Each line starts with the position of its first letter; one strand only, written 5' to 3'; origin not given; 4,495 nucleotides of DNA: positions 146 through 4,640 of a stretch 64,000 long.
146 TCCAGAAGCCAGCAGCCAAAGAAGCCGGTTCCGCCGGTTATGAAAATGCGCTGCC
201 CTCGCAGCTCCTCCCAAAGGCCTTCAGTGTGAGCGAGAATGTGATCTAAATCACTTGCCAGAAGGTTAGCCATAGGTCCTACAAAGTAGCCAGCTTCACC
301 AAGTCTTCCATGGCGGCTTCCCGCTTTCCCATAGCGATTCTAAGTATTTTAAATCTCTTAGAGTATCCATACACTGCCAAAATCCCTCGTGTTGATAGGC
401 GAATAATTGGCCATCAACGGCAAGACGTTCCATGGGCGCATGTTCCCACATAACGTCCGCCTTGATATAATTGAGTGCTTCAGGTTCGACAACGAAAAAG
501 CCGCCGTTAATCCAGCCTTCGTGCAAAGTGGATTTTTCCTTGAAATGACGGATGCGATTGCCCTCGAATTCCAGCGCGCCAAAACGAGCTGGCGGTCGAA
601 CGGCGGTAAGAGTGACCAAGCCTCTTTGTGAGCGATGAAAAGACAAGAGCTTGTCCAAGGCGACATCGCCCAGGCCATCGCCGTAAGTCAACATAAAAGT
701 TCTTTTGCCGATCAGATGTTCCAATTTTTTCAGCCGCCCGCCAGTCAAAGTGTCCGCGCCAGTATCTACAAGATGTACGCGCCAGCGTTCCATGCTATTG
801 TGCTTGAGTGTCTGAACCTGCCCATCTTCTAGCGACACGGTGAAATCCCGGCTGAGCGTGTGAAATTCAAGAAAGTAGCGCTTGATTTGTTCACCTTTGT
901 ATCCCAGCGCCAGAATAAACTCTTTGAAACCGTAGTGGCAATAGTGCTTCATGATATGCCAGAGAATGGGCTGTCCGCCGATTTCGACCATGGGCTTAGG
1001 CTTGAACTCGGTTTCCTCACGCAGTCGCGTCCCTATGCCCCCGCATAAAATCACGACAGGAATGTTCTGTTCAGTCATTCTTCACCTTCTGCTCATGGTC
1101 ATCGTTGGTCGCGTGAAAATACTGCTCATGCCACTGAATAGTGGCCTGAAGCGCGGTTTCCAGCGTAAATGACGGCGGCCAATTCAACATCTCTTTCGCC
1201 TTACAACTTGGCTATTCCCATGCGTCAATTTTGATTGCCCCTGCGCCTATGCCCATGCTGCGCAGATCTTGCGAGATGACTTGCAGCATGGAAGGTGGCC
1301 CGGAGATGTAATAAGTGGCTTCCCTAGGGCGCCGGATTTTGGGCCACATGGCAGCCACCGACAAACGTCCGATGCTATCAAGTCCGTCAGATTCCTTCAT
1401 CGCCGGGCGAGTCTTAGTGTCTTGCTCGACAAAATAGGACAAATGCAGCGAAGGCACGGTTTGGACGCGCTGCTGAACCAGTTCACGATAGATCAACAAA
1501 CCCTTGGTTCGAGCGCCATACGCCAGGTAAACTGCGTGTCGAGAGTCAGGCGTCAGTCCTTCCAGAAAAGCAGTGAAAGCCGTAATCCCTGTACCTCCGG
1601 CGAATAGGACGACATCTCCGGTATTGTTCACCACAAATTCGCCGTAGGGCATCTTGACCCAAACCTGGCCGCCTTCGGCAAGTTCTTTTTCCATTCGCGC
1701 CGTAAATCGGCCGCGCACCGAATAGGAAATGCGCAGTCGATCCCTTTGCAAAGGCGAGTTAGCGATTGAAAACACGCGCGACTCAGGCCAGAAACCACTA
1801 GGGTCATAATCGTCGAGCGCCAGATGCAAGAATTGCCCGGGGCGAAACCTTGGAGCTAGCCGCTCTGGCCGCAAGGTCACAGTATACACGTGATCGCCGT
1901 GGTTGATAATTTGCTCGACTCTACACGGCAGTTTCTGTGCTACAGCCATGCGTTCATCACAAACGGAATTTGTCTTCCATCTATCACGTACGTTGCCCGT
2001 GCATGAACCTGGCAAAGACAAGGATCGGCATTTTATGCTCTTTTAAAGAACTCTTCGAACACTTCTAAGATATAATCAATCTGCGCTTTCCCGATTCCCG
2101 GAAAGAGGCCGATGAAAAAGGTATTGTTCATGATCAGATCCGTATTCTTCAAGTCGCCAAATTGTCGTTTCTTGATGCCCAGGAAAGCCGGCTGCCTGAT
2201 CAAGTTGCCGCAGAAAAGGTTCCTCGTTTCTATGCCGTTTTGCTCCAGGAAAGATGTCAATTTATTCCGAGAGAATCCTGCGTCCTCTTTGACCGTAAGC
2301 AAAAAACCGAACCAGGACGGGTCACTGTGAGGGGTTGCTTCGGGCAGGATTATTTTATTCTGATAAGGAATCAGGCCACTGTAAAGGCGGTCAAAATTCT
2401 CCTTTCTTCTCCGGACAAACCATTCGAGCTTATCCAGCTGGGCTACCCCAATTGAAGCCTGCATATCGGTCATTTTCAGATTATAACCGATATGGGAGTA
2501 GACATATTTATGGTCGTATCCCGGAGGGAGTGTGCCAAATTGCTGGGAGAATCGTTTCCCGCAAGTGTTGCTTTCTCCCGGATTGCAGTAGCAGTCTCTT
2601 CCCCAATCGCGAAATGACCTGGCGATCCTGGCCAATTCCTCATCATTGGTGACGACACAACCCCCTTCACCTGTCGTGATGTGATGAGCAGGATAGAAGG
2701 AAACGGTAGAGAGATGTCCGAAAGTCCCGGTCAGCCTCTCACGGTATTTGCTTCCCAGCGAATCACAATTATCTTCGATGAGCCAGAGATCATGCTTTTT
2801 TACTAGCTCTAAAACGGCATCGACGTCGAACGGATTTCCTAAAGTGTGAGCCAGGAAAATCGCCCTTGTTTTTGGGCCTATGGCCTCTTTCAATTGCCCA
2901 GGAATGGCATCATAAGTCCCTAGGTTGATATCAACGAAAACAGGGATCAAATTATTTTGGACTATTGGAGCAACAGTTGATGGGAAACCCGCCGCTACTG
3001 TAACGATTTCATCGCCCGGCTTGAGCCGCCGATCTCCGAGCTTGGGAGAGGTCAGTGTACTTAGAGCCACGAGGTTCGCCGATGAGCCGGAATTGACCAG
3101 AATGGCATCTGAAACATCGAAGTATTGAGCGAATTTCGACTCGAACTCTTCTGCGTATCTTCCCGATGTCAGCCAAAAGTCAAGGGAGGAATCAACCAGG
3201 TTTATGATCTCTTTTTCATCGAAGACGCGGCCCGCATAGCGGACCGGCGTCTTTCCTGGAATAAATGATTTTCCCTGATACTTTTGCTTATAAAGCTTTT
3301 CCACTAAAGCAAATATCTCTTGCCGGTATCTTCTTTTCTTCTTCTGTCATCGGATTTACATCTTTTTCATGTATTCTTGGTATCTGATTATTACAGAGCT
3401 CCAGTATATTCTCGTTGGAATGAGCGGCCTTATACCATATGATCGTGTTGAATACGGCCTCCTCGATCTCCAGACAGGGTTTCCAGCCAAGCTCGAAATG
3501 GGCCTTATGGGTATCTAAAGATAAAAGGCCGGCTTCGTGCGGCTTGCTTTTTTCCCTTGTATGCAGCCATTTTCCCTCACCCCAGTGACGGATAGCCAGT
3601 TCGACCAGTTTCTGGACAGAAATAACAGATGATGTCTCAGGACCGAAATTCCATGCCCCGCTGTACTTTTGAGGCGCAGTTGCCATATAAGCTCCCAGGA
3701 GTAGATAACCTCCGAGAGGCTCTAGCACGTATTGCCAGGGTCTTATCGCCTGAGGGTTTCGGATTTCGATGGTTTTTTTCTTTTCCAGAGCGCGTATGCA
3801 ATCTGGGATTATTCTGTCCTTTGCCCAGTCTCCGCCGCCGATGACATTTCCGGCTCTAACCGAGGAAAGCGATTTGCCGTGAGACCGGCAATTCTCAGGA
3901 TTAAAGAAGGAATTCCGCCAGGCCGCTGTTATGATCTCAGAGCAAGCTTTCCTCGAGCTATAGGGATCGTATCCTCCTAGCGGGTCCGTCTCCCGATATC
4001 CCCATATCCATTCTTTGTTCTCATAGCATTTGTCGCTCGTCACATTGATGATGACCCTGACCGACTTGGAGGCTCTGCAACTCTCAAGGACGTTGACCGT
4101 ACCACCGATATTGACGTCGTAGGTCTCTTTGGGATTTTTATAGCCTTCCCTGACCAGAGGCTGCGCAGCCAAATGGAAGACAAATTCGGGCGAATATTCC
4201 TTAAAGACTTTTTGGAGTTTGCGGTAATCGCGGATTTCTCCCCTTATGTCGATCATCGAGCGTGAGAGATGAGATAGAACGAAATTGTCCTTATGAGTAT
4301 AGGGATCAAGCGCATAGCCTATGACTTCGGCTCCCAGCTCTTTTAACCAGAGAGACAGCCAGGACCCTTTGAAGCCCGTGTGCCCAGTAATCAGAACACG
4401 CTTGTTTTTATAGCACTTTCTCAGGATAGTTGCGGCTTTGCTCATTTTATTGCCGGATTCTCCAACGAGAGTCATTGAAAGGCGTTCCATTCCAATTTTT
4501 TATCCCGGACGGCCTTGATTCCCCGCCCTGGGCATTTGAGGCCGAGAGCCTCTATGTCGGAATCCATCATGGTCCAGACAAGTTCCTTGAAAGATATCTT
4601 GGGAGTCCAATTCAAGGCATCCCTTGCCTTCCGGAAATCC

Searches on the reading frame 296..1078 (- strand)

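Call 77: search_protein_families(library=pfam, proteins=[window:296-1078:-], max_evalue=0.0001)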
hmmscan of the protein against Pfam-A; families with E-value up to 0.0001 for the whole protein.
window:296-1078:- (260 aa): 2 families
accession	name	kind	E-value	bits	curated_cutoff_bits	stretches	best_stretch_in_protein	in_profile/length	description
PF00483.29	NTP_transferase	-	5.8e-15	56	21.2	1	9-209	3-194/245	Nucleotidyl transferase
PF12804.13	NTP_transf_3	-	2.8e-06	28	27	1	8-69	1-55/160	MobA-like NTP transferase domain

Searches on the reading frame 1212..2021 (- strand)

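Call 77: search_protein_families(library=pfam, proteins=[window:1212-2021:-], max_evalue=0.0001)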
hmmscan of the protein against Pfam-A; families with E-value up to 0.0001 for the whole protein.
window:1212-2021:- (269 aa): 1 family
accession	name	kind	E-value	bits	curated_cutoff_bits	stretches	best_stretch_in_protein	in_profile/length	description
PF00175.26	NAD_binding_1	-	6.3e-08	33.7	22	1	140-250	2-108/109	Oxidoreductase NAD-binding domain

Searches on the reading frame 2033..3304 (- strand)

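Call 77: search_protein_families(library=pfam, proteins=[window:2033-3304:-], max_evalue=0.0001)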
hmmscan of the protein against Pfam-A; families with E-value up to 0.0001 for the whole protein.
window:2033-3304:- (423 aa): 3 families
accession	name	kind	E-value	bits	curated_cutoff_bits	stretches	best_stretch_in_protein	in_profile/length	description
PF01041.23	DegT_DnrJ_EryC1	-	6.2e-89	299.2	19.8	1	30-415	4-358/360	DegT/DnrJ/EryC1/StrS aminotransferase family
PF01053.26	Cys_Met_Meta_PP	-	3.1e-05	23.2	27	1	52-180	55-175/381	Cys/Met metabolism PLP-dependent enzyme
PF00266.25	Aminotran_5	-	5.2e-05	22.8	21.5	1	50-185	44-182/371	Aminotransferase class-V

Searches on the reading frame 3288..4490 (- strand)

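Call 77: search_protein_families(library=pfam, proteins=[window:3288-4490:-], max_evalue=0.0001)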
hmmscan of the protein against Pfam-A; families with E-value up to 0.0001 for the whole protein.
window:3288-4490:- (400 aa): 5 families
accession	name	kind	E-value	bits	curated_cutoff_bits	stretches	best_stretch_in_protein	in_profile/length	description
PF16363.11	GDP_Man_Dehyd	-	1.8e-33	116.9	27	1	33-346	1-329/332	GDP-mannose 4,6 dehydratase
PF01370.27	Epimerase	-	5.4e-29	101.7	20.9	1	32-256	1-215/240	NAD dependent epimerase/dehydratase family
PF02719.21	Polysacc_synt_2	-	4.3e-13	49.5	20.2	1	71-250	48-201/293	Polysaccharide biosynthesis protein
PF01073.25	3Beta_HSD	-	2.7e-08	33.6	22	1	33-185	1-154/280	3-beta hydroxysteroid dehydrogenase/isomerase family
PF04321.23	RmlD_sub_bind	-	8.5e-08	32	27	1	31-185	2-133/287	RmlD substrate binding domain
